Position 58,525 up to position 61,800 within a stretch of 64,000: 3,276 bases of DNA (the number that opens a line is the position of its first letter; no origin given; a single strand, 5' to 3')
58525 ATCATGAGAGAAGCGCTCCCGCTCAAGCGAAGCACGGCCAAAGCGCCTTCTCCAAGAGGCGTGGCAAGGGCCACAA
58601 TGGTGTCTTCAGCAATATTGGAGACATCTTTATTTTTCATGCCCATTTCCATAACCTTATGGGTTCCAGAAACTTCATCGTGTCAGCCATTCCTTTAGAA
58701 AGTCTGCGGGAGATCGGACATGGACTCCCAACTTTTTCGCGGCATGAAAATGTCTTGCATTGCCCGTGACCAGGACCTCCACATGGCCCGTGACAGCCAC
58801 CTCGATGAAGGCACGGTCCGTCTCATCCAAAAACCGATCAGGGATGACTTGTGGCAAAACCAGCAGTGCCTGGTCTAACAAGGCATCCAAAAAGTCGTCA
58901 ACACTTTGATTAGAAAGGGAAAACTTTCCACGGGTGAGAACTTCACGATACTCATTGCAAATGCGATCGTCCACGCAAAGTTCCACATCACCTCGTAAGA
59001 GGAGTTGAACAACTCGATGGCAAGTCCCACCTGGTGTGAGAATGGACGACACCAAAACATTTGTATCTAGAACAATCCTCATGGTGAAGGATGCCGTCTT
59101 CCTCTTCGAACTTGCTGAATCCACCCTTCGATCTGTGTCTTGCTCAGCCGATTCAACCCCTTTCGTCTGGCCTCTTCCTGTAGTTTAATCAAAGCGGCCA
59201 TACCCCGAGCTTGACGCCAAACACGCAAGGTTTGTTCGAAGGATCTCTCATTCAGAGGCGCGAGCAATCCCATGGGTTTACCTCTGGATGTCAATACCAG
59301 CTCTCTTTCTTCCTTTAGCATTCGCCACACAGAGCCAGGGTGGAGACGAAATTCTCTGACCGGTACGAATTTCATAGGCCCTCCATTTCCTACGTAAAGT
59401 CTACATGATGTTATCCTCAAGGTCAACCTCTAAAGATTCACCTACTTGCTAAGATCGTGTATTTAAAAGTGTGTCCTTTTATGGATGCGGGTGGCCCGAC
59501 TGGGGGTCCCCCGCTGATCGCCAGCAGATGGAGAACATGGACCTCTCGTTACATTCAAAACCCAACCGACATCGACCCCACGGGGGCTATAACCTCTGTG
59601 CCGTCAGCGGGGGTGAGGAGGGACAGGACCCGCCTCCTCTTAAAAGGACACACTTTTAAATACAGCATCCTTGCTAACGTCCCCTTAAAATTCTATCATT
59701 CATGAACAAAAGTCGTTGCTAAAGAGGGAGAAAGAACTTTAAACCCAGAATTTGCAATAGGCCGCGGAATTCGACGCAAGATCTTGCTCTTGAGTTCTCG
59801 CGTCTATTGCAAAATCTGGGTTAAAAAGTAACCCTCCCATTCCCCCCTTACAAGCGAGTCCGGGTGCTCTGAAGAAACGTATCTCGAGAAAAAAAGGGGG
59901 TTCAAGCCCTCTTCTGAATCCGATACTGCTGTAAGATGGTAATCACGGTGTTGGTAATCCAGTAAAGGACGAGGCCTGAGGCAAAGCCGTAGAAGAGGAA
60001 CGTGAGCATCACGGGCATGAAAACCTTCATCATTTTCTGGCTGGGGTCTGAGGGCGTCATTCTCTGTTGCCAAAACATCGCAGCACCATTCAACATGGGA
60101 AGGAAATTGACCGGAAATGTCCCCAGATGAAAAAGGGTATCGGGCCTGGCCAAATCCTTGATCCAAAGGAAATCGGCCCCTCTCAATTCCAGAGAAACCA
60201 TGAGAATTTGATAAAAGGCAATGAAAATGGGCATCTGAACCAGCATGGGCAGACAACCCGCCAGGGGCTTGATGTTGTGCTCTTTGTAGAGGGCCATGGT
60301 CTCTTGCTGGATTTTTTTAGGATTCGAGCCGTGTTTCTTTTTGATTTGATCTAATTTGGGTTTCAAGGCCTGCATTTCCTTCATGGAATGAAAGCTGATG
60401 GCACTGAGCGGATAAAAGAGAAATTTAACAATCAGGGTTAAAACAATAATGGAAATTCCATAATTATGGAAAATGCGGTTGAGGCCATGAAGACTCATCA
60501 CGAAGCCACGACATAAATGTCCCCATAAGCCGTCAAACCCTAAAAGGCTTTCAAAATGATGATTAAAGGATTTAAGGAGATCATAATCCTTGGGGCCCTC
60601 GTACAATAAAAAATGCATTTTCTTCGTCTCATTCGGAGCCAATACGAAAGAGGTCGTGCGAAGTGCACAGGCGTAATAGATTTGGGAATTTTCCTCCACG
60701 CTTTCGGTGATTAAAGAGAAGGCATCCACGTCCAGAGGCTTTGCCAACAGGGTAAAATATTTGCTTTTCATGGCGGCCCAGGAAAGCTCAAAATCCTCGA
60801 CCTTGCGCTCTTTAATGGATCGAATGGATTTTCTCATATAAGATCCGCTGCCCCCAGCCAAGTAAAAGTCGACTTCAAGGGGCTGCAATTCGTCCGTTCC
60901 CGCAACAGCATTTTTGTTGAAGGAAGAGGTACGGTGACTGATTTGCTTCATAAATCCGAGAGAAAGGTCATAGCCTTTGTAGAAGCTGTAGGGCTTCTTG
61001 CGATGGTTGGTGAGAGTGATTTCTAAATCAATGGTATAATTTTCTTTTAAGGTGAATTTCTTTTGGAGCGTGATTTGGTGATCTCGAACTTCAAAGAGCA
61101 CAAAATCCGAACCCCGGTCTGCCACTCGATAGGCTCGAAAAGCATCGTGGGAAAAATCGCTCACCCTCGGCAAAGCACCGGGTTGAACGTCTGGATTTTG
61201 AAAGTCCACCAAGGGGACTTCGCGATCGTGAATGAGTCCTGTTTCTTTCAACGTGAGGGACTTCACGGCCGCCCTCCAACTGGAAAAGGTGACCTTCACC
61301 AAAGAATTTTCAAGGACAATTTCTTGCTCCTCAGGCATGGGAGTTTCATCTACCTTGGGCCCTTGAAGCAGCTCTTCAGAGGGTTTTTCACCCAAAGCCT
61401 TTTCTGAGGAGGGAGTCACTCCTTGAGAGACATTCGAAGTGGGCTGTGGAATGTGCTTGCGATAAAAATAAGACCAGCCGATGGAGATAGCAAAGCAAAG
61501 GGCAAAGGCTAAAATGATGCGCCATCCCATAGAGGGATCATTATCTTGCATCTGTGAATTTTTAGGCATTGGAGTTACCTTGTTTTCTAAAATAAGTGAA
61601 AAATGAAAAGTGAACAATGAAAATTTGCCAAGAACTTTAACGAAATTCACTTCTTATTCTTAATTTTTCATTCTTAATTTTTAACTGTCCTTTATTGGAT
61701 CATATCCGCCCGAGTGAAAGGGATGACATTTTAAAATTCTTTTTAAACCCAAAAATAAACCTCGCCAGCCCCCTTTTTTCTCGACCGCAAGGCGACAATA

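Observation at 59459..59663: Same B core embedded in a MITE with perfect 22-bp terminal inverted repeats; a sister element (38632..38803) has identical TIRs but a different structured core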

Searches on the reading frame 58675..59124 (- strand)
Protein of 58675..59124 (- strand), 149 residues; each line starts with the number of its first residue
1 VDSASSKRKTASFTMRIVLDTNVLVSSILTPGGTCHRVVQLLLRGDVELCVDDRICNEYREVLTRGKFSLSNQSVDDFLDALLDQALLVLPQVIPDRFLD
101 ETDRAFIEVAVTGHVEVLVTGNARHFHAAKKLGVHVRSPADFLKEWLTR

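Call 35: search_protein_families(library=pfam, proteins=[window:58675-59124:-], max_evalue=0.01)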
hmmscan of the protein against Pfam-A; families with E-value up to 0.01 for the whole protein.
window:58675-59124:- (149 aa): 2 families
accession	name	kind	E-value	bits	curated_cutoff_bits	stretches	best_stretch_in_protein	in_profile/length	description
PF13470.12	PIN_3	-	1.5e-19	71.4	27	1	16-123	1-114/115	PIN domain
PF16289.11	PIN_12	-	0.0045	17.8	32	1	17-69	1-54/172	PIN domain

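Call 63: find_encoding_contigs(protein=window:58675-59124:-, flank=10000, max_places=10)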
Protein window:58675-59124:- (149 aa): no gene with exactly this product is on record in the collection.

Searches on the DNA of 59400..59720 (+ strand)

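Call 9: search_rna_families(source=window, start=59400, end=59720, threshold=evalue, max_evalue=10, show_alignments=2)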
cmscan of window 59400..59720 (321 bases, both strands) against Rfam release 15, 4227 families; matches with E-value up to 10: 4.
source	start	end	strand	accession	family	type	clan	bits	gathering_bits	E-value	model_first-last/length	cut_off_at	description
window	59635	59657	+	RF02580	tsr31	Gene; sRNA;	-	14.9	50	9.3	1-70/70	no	S. aureus tsr31 small RNA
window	59596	59653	-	RF00952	mir-650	Gene; miRNA;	-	13.8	100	7.1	1-91/91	no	mir-650 microRNA precursor family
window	59610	59641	+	RF01151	snoU82P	Gene; snRNA; snoRNA; CD-box;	-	11.5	42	1.4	1-55/55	no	Small nucleolar RNA U82P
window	59557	59645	-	RF02100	tfoR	Gene; sRNA;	-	10.4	70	8.9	1-101/101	no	Translational regulator of tfoXVC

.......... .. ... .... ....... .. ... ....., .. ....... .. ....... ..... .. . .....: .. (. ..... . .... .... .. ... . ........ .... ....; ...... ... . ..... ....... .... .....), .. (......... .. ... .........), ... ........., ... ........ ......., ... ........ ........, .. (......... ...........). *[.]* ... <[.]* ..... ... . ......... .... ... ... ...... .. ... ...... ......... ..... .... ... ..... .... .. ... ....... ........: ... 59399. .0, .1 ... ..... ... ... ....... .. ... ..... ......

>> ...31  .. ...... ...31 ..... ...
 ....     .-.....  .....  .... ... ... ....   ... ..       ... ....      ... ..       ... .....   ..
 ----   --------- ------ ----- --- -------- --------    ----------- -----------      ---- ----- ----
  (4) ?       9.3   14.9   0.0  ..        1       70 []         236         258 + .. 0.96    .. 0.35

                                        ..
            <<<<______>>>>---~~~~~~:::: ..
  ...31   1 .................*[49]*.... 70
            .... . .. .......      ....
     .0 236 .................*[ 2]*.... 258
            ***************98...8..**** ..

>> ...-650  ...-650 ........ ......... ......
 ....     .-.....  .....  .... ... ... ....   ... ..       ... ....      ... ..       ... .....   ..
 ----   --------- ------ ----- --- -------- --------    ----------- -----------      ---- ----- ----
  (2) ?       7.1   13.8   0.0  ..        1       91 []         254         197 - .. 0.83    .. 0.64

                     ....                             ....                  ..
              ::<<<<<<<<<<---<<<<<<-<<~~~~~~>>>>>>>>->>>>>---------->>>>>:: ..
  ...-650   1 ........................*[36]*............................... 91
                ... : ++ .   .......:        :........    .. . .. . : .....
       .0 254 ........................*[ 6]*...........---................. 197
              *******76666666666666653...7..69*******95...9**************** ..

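Call 52: search_dna_similar(query=window:59459-59663:+, collection=plasmids, mode=distant, max_evalue=0.01)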
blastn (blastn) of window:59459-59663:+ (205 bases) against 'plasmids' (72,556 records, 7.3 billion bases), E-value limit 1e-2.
No match.

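Call 53: search_dna_similar(query=window:59459-59663:+, collection=phages, mode=distant, max_evalue=0.01)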
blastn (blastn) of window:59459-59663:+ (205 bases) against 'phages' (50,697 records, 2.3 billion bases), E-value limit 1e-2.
No match.
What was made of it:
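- Tried and rejected: blastn against the plasmid and phage collections gave nothing (calls 52, 53).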

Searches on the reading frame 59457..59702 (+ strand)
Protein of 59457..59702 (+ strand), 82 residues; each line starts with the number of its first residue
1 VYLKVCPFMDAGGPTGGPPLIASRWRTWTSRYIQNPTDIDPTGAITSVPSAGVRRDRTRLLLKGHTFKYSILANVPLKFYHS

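Call 59: search_protein_representatives(protein=window:59457-59702:+)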
Query: 82 residues. Proteins with E-value up to 0.001 (for the whole library): 2; up to 1e-10: 0; up to 1e-30: 0. The best 2 are listed.
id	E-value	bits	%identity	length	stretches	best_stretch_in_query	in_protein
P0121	5.1e-08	49.0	-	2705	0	-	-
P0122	6.8e-07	45.4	29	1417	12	8-45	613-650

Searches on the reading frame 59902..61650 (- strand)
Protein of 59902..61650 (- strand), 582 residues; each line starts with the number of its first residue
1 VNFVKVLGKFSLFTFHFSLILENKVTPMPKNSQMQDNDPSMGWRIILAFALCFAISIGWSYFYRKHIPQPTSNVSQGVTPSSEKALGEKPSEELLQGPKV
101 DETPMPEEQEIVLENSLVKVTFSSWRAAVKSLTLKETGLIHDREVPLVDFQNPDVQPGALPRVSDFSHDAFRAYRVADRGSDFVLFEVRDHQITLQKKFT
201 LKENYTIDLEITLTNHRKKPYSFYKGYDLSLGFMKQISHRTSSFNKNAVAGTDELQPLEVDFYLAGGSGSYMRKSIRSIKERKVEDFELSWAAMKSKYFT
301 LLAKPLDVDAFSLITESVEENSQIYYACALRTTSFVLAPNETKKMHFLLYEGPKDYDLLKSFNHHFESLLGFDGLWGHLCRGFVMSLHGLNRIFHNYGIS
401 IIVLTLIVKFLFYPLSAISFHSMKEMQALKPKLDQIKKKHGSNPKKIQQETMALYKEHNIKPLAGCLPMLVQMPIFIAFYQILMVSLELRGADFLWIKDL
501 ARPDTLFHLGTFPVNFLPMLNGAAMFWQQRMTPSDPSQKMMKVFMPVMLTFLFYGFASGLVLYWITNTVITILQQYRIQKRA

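Call 75: find_encoding_contigs(protein=window:59902-61650:-, flank=10000, max_places=10)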
Protein window:59902-61650:- (582 aa): 2 contigs read that carry it; 2 places shown.
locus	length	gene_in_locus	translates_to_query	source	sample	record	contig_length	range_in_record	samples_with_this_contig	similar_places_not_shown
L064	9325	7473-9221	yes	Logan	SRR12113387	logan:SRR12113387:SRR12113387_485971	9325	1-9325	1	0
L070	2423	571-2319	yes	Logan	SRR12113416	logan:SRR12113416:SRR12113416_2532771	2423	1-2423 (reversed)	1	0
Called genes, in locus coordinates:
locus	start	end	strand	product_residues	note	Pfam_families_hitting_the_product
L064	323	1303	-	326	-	PF03706:LPG_synthase_TM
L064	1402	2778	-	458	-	PF00483:NTP_transferase, PF12804:NTP_transf_3, PF01066:CDP-OH_P_transf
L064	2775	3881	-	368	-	PF00266:Aminotran_5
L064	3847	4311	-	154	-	-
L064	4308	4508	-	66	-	PF13711:DUF4160 (weak)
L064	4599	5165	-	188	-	PF02775:TPP_enzyme_C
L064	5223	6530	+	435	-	PF28597:T2SSF_N, PF00482:T2SSF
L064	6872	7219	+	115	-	PF00825:Ribonuclease_P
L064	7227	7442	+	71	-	PF01809:YidD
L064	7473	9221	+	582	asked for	PF14849:YidC_periplas, PF02096:60KD_IMP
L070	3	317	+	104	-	?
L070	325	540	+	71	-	PF01809:YidD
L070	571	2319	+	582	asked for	PF14849:YidC_periplas, PF02096:60KD_IMP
